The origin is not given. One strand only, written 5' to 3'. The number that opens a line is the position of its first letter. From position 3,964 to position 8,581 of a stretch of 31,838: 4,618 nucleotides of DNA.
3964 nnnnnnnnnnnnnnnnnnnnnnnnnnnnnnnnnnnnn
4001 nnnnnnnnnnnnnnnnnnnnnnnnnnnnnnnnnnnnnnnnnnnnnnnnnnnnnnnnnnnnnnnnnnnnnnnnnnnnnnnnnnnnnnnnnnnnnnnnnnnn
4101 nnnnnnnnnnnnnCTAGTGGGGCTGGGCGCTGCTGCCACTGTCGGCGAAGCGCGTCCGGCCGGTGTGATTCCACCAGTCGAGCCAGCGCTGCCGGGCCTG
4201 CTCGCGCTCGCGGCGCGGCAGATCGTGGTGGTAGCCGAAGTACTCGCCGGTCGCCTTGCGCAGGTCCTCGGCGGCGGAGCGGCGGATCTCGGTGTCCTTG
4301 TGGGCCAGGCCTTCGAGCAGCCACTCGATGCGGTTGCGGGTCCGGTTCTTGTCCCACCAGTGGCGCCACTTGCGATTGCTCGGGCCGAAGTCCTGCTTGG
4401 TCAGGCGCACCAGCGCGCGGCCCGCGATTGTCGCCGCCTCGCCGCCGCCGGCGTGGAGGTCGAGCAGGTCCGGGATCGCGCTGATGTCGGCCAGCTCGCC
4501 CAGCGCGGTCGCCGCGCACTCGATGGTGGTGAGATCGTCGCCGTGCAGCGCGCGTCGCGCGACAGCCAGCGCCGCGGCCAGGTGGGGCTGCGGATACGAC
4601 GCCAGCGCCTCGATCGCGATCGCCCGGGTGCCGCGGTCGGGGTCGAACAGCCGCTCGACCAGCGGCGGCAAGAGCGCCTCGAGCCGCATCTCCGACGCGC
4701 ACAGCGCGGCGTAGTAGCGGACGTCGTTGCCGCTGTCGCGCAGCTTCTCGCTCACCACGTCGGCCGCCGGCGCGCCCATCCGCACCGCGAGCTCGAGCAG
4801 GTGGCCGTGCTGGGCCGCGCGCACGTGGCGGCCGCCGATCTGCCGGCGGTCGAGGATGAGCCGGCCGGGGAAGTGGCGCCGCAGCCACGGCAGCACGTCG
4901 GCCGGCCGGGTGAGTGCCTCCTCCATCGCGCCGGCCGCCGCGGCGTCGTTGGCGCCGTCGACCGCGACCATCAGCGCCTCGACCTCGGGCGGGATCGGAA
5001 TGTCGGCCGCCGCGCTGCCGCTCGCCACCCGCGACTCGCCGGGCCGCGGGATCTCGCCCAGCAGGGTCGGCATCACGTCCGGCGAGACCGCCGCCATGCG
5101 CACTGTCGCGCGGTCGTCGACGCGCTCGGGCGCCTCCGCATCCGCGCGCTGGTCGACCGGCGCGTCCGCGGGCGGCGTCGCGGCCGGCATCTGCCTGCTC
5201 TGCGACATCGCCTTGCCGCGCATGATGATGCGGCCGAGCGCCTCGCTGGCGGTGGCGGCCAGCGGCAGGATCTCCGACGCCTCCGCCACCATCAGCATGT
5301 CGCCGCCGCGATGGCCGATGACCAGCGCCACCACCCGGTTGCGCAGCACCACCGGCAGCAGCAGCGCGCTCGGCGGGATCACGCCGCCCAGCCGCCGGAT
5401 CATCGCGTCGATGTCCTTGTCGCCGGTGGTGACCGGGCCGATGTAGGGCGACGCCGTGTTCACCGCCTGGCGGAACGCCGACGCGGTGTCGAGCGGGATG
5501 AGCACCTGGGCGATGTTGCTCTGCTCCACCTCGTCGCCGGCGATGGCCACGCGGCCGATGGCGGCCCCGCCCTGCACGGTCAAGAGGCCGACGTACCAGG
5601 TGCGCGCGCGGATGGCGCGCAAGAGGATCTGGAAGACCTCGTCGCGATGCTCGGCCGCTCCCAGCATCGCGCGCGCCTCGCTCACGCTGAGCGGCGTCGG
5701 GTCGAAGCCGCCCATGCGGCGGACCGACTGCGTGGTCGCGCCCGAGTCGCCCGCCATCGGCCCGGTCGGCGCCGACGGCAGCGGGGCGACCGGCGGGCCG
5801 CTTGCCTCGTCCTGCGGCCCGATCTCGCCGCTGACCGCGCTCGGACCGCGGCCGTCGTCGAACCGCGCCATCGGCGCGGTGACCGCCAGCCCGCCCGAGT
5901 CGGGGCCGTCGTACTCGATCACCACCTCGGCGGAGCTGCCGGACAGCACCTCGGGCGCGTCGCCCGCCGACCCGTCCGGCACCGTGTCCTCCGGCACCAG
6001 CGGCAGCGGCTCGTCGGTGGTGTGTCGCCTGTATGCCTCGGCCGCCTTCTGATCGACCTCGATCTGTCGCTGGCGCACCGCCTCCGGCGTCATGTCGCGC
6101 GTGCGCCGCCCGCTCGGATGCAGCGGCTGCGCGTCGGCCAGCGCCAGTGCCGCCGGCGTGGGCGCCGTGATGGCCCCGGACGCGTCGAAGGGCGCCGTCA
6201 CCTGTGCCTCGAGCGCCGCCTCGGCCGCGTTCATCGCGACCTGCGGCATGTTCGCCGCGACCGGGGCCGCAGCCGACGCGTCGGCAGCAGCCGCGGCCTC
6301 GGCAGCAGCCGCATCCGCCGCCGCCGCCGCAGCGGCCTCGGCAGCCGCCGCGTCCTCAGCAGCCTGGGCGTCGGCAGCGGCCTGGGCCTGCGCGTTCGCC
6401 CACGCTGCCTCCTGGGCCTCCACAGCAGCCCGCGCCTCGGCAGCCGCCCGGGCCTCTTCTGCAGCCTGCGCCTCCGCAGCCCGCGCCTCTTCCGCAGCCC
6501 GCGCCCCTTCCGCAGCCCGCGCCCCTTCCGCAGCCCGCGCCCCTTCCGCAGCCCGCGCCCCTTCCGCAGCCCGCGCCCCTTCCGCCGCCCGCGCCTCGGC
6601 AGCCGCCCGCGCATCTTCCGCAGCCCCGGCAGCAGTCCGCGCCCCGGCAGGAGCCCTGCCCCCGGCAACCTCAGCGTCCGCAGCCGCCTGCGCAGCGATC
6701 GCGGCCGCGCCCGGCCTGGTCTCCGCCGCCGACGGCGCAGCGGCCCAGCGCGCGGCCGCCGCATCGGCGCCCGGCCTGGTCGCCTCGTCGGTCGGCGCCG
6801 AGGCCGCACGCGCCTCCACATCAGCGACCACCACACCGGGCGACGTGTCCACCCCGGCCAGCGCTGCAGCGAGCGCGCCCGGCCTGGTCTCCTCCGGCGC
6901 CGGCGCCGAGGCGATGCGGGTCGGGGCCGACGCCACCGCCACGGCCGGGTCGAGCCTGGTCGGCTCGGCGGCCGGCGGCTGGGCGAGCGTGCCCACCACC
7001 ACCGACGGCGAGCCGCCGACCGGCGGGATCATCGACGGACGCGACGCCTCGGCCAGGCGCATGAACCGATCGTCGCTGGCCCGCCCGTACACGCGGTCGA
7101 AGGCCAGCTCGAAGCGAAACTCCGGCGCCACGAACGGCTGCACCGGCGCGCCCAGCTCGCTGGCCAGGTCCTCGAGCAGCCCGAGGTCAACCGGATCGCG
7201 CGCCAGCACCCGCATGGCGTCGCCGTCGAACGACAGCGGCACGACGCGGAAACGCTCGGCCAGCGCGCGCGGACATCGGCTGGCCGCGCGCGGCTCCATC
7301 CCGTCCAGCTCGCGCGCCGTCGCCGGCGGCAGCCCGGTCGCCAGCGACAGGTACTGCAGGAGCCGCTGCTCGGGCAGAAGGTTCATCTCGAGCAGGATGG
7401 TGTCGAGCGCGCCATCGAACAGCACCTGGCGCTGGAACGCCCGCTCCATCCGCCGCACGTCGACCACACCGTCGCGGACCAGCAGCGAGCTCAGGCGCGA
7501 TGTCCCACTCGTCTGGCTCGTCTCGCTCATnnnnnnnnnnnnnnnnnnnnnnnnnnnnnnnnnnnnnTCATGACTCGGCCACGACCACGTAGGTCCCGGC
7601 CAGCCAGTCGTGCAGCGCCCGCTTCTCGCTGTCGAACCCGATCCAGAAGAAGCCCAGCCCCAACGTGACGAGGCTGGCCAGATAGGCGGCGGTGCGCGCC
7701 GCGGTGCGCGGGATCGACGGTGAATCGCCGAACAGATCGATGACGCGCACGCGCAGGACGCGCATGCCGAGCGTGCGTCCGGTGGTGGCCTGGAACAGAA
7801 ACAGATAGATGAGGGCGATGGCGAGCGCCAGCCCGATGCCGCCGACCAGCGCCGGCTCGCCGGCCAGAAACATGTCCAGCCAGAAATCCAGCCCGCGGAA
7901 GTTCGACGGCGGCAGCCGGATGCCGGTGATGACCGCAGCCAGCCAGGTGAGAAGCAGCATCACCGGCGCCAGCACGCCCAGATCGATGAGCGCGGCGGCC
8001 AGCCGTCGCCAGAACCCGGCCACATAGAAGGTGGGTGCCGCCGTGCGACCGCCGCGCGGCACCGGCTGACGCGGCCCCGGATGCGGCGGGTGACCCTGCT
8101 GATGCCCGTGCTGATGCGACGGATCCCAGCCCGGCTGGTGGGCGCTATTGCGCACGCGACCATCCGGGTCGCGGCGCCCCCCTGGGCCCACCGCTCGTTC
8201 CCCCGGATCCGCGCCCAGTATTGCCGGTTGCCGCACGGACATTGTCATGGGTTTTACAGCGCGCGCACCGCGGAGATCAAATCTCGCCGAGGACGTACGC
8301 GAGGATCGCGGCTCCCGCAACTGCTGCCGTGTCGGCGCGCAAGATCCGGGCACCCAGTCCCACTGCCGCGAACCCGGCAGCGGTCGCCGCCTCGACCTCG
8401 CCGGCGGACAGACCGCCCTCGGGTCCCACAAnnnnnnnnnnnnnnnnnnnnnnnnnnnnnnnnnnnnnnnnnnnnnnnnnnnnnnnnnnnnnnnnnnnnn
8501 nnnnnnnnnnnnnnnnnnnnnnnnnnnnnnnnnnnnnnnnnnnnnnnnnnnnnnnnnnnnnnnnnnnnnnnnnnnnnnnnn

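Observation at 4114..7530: Giant protein combining an MshEN-type N-domain, Ala/Glu repeat spacer, GAF-like module and HEAT repeats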

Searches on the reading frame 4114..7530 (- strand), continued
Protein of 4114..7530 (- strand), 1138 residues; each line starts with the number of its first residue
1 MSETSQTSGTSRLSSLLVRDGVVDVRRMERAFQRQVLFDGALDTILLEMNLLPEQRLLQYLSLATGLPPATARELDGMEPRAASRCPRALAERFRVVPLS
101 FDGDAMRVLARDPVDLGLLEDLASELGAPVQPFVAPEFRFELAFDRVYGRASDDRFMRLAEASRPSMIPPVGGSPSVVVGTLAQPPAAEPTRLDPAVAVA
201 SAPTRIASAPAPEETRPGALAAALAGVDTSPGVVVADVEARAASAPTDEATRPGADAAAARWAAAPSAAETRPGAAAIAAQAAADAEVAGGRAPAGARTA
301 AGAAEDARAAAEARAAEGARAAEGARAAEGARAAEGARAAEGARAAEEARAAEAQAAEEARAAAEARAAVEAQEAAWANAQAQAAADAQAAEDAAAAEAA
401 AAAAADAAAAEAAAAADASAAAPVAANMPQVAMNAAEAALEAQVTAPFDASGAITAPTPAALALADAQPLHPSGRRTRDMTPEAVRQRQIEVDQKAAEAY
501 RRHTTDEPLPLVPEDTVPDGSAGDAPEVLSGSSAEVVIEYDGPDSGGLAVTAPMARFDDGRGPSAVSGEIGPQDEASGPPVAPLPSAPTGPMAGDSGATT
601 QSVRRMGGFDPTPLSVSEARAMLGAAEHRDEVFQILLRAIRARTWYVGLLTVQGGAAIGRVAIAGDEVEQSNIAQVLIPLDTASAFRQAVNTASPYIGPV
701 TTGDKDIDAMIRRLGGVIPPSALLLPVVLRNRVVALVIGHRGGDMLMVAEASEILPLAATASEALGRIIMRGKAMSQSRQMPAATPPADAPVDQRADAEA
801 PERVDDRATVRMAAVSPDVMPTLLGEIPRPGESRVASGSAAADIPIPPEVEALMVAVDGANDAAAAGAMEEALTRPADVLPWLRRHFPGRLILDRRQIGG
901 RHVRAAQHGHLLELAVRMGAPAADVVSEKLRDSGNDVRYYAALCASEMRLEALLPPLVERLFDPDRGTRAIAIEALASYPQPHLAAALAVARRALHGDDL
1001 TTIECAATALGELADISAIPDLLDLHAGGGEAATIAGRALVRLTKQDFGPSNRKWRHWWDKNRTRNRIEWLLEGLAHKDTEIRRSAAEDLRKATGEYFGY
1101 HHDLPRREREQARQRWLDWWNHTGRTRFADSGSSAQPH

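Call 75: search_protein_families(library=ncbifam, proteins=[P0011, P0023, P0033, P0037, P0043], max_evalue=1)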
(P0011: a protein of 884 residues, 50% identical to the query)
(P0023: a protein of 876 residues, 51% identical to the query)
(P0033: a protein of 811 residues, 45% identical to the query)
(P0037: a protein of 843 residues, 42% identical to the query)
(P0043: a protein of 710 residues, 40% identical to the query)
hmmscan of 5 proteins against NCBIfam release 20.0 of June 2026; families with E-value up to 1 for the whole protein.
P0011 (884 aa): 6 families
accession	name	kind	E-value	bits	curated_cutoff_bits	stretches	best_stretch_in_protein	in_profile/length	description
TIGR02538.1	type_IV_pilB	equivalog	2.4e-08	33.1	675.65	1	5-146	2-142/564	type IV-A pilus assembly ATPase PilB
NF008411.1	PRK11234.1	equivalog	1.2e-05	23.9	1170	1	5-147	484-624/723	cyclic di-3',5'-guanylate-activated glycosyltransferase NfrB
NF012033.0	PRK15489.1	equivalog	2.7e-05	22.5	537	1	3-130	491-617/703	glycosyl transferase family protein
NF053729.1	c-di-GMP_motif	domain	0.0006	19.6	38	1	4-54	1-51/53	cyclic di-GMP-binding domain-containing protein, MshE-related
NF058502.1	phyc_lyase_CpcE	equivalog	0.0055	16.2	330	0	728-770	82-124/260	C-phycocyanin alpha-cysteine-84 phycocyanobilin lyase subunit CpcE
TIGR02533.1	type_II_gspE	equivalog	0.078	11.6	630.25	1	81-148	7-74/486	type II secretion system ATPase GspE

P0023 (876 aa): 6 families
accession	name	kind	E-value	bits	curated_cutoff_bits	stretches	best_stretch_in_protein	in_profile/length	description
TIGR02538.1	type_IV_pilB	equivalog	5.6e-06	25.2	675.65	1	5-151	2-147/564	type IV-A pilus assembly ATPase PilB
NF053729.1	c-di-GMP_motif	domain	7.2e-06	25.7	38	1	4-54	1-51/53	cyclic di-GMP-binding domain-containing protein, MshE-related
NF012033.0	PRK15489.1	equivalog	7.5e-05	21.1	537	1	3-127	491-614/703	glycosyl transferase family protein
NF008411.1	PRK11234.1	equivalog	0.00097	17.6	1170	1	5-146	484-623/723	cyclic di-3',5'-guanylate-activated glycosyltransferase NfrB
NF045915.1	PhycobilmeDegNblB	equivalog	0.16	11.5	300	1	675-756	27-109/214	phycobilisome degradation protein NblB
NF007244.0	PRK09687.1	equivalog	0.16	11.2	275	1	641-704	152-218/285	putative lyase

P0033 (811 aa): 8 families
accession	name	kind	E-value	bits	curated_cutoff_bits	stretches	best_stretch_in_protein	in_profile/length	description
TIGR02538.1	type_IV_pilB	equivalog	1.8e-09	36.8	675.65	1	7-144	2-138/564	type IV-A pilus assembly ATPase PilB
NF012033.0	PRK15489.1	equivalog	4.9e-08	31.6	537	1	5-216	491-692/703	glycosyl transferase family protein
NF053729.1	c-di-GMP_motif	domain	5.1e-08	32.6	38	1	6-56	1-51/53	cyclic di-GMP-binding domain-containing protein, MshE-related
NF008411.1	PRK11234.1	equivalog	1.4e-06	27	1170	1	7-134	484-609/723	cyclic di-3',5'-guanylate-activated glycosyltransferase NfrB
NF045915.1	PhycobilmeDegNblB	equivalog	0.0074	15.8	300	2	619-681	40-104/214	phycobilisome degradation protein NblB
TIGR02533.1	type_II_gspE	equivalog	0.028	13.1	630.25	1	81-145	5-69/486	type II secretion system ATPase GspE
NF045992.1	CircClkLdpA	equivalog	0.16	11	450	1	387-439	30-82/360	circadian clock protein LdpA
NF058502.1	phyc_lyase_CpcE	equivalog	0.17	11.4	330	1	661-703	59-102/260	C-phycocyanin alpha-cysteine-84 phycocyanobilin lyase subunit CpcE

P0037 (843 aa): 6 families
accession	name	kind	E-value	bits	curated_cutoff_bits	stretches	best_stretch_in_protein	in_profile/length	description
NF012033.0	PRK15489.1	equivalog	1.4e-07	30.1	537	1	3-129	491-616/703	glycosyl transferase family protein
NF053729.1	c-di-GMP_motif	domain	9.6e-06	25.3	38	1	4-54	1-51/53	cyclic di-GMP-binding domain-containing protein, MshE-related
TIGR02538.1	type_IV_pilB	equivalog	2.4e-05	23.2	675.65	1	5-129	2-125/564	type IV-A pilus assembly ATPase PilB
NF008411.1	PRK11234.1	equivalog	7.4e-05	21.3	1170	1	5-131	484-608/723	cyclic di-3',5'-guanylate-activated glycosyltransferase NfrB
NF045915.1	PhycobilmeDegNblB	equivalog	0.025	14.1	300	1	619-728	67-175/214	phycobilisome degradation protein NblB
NF007563.0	PRK10190.1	equivalog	0.038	13.1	517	1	384-467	39-123/310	L,D-transpeptidase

P0043 (710 aa): 7 families
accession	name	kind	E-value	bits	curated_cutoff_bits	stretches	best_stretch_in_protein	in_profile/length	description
NF012033.0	PRK15489.1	equivalog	1.3e-07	30.1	537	1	3-129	491-616/703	glycosyl transferase family protein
TIGR02538.1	type_IV_pilB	equivalog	5.3e-07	28.6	675.65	1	5-131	2-127/564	type IV-A pilus assembly ATPase PilB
NF053729.1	c-di-GMP_motif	domain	1.9e-06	27.6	38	1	4-54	1-51/53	cyclic di-GMP-binding domain-containing protein, MshE-related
NF008411.1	PRK11234.1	equivalog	4.1e-06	25.5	1170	1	5-141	484-618/723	cyclic di-3',5'-guanylate-activated glycosyltransferase NfrB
NF045915.1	PhycobilmeDegNblB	equivalog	0.0099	15.4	300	0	571-611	134-174/214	phycobilisome degradation protein NblB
NF007244.0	PRK09687.1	equivalog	0.031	13.5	275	1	495-558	153-219/285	putative lyase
NF058502.1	phyc_lyase_CpcE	equivalog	0.11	12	330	1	508-609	8-115/260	C-phycocyanin alpha-cysteine-84 phycocyanobilin lyase subunit CpcE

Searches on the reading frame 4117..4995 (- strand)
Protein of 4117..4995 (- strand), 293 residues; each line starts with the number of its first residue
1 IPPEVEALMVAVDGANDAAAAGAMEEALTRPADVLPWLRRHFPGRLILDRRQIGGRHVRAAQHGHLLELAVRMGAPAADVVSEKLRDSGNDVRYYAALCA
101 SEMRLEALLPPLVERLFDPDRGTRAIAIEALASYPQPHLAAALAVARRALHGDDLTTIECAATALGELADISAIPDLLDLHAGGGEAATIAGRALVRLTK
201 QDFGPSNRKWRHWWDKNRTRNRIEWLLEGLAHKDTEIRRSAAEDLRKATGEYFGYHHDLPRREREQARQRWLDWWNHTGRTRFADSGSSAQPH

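Call 70: predict_structure(alignment_id=A3)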
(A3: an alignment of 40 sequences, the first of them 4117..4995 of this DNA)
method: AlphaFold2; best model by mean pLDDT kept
length: 293 residues; sequences in the alignment: 40
mean_pLDDT: 94.5   pTM: 0.88
mean pLDDT of the five models: 94.5, 94.2, 93.8, 93.8, 93.4
residues with pLDDT >= 90: 271; 70-90: 11; 50-70: 5; < 50: 6
segments of 3 or more residues with pLDDT < 50: 288-293
pLDDT, mean of each block of 10 residues (from residue 1): 86 94 97 97 96 88 98 98 98 98 97 98 97 93 97 98 98 98 97 98 98 97 97 97 95 95 97 97 65 33
secondary structure, 60 per line:
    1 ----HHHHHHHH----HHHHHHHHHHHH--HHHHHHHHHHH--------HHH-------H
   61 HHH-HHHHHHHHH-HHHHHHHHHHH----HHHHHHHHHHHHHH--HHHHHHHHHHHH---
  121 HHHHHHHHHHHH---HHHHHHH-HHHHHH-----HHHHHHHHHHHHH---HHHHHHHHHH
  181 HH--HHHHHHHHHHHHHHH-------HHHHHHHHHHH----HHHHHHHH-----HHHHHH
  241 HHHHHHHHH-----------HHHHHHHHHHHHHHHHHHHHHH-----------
elements in order: H5-12 H17-28 H31-41 H60-63 H65-73 H75-85 H90-103 H106-117 H121-132 H136-142 H144-149 H155-167 H171-182 H185-199 H207-217 H222-229 H235-249 H261-282

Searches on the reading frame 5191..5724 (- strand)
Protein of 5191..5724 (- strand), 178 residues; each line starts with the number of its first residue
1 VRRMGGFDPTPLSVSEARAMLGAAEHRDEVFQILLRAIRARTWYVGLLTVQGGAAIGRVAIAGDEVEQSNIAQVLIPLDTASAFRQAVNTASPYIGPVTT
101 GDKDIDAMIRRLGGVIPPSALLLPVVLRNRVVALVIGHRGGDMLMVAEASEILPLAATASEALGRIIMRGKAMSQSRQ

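Call 17: search_solved_structures(query=window:5191-5724:-, max_evalue=10)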
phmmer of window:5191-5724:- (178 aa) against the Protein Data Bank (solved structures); distinct sequences matched with E-value up to 10: 0.

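Call 19: find_related_loci(query=A1, collection=genome_contigs, flank=8000)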
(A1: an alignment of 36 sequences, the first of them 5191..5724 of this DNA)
Query A1 (178 aa) in genome_contigs; peptide patterns used: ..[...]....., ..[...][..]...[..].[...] (x = any residue, [..] = any of these).
214 stretches matched a pattern; 105 encode a relative of the query (tblastn E <= 1e-3); the best 80 are kept; 80 distinct loci.
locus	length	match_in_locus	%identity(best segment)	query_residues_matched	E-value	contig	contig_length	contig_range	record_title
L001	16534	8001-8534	92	1-178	2e-103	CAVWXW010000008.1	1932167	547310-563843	MAG: uncultured delta proteobacterium isolate MFD03602.bin.2.3 genome assembly, contig: contig_3614, whole genome shotgu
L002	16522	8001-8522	76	2-178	1e-86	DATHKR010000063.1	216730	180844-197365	MAG TPA_asm: Kofleriaceae bacterium isolate SMAG_U12585 k141_56874, whole genome shotgun sequence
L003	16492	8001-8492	61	8-171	5e-65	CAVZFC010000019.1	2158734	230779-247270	MAG: uncultured delta proteobacterium isolate MFD05684.bin.1.145 genome assembly, contig: contig_45184, whole genome sho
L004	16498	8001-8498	61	8-173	1e-60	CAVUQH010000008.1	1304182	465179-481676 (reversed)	MAG: uncultured delta proteobacterium isolate MFD05684.bin.1.144 genome assembly, contig: contig_45185, whole genome sho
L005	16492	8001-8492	58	5-168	5e-60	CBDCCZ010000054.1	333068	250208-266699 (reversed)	MAG: Kofleriaceae bacterium isolate caca1a31-1498-42b1-a768-ee45f3446b2d genome assembly, contig: contig_54, whole genom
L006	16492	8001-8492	57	10-173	7e-58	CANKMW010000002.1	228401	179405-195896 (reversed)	MAG: Myxococcales bacterium isolate TH-Jun18-119 genome assembly, contig: TH-Jun18-C25, whole genome shotgun sequence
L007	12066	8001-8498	55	8-173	7e-56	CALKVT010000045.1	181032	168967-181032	MAG TPA_asm: uncultured Myxococcales bacterium isolate SRR1506987_bin.35_CONCOCT_v1.1_MAG genome assembly, contig: ERZ76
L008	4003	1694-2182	57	10-172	2e-55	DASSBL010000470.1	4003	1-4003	MAG TPA_asm: Kofleriaceae bacterium isolate SMAG_U893 k141_928763, whole genome shotgun sequence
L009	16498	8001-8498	52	8-173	2e-54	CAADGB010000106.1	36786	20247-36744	uncultured delta proteobacterium isolate PRO4.fa.gz genome assembly, contig: k127_866297, whole genome shotgun sequence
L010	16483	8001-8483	59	11-172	5e-54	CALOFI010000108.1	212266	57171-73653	MAG: uncultured Myxococcales bacterium isolate LOGT_bin.0017 genome assembly, contig: contig_25515, whole genome shotgun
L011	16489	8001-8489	56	10-172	7e-54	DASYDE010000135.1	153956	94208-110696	MAG TPA_asm: Kofleriaceae bacterium isolate SMAG_U4951 k141_3039897, whole genome shotgun sequence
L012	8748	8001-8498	52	8-173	7e-54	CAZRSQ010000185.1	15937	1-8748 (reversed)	MAG TPA_asm: uncultured Kofleriaceae bacterium isolate SRP287051_co2_177 genome assembly, contig: NODE_6766_length_15937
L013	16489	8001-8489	56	10-172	1e-53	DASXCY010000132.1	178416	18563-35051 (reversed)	MAG TPA_asm: Kofleriaceae bacterium isolate SMAG_U5072 k141_2316721, whole genome shotgun sequence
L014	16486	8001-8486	57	11-172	3e-53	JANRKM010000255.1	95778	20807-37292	MAG: Kofleriaceae bacterium isolate bins.76 k141_2287777, whole genome shotgun sequence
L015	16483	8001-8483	59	11-172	3e-53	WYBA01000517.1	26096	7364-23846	MAG: Myxococcales bacterium isolate PRO3 k127_795301, whole genome shotgun sequence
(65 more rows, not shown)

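Call 23: predict_structure(alignment_id=A1)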
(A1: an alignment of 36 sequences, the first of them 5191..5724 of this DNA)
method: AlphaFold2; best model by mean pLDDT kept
length: 178 residues; sequences in the alignment: 36
mean_pLDDT: 95.1   pTM: 0.89
mean pLDDT of the five models: 95.1, 94.8, 94.0, 93.2, 93.1
residues with pLDDT >= 90: 165; 70-90: 7; 50-70: 4; < 50: 2
segments of 3 or more residues with pLDDT < 50: none
pLDDT, mean of each block of 10 residues (from residue 1): 72 98 97 98 98 97 96 97 98 98 98 97 97 98 95 97 96 81
secondary structure, 60 per line:
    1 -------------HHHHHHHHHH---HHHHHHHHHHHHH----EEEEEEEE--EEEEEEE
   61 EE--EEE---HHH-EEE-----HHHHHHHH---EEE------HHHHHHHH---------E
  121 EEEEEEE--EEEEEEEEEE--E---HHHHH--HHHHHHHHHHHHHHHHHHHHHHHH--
elements in order: H14-23 H27-39 E44-51 E54-62 E65-67 E75-77 H83-90 E94-96 H103-110 E120-127 E130-139 H146-150 H153-176

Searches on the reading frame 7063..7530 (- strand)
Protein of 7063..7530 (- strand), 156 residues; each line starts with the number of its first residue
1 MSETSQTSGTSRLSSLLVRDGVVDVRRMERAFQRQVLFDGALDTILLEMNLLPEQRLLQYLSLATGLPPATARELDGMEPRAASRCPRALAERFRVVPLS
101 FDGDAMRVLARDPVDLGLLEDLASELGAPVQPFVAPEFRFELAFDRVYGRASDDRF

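Call 77: search_protein_families(library=ncbifam, proteins=[window:7063-7530:-], max_evalue=10)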
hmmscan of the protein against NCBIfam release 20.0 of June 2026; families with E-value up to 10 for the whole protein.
seq(156 aa): 5 families
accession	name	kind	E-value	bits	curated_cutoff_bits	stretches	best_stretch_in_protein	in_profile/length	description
TIGR02538.1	type_IV_pilB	equivalog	3.8e-08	32.4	675.65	1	13-152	2-140/564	type IV-A pilus assembly ATPase PilB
NF012033.0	PRK15489.1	equivalog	1.9e-07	29.6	537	1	10-138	490-617/703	glycosyl transferase family protein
NF008411.1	PRK11234.1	equivalog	4.6e-07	28.6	1170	1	11-152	482-621/723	cyclic di-3',5'-guanylate-activated glycosyltransferase NfrB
NF053729.1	c-di-GMP_motif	domain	3e-05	23.7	38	1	12-62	1-51/53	cyclic di-GMP-binding domain-containing protein, MshE-related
TIGR02533.1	type_II_gspE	equivalog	0.005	15.6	630.25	1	86-152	4-70/486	type II secretion system ATPase GspE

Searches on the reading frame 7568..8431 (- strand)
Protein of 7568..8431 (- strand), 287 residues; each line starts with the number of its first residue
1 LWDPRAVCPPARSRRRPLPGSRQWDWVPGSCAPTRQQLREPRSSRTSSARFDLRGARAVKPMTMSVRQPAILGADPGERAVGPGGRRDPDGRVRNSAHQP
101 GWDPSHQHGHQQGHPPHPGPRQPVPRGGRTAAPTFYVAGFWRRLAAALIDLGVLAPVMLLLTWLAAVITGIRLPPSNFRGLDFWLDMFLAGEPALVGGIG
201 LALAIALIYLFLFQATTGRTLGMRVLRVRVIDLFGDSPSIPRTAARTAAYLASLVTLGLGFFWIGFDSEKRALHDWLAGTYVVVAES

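Call 22: search_protein_families(library=pfam, proteins=[window:7568-8431:-], max_evalue=0.001)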
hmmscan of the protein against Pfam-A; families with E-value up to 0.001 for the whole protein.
window:7568-8431:- (287 aa): 1 family
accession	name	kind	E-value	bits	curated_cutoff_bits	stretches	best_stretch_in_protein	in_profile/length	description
PF06271.18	RDD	-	9.3e-22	78.2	24.1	1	137-279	1-137/137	RDD family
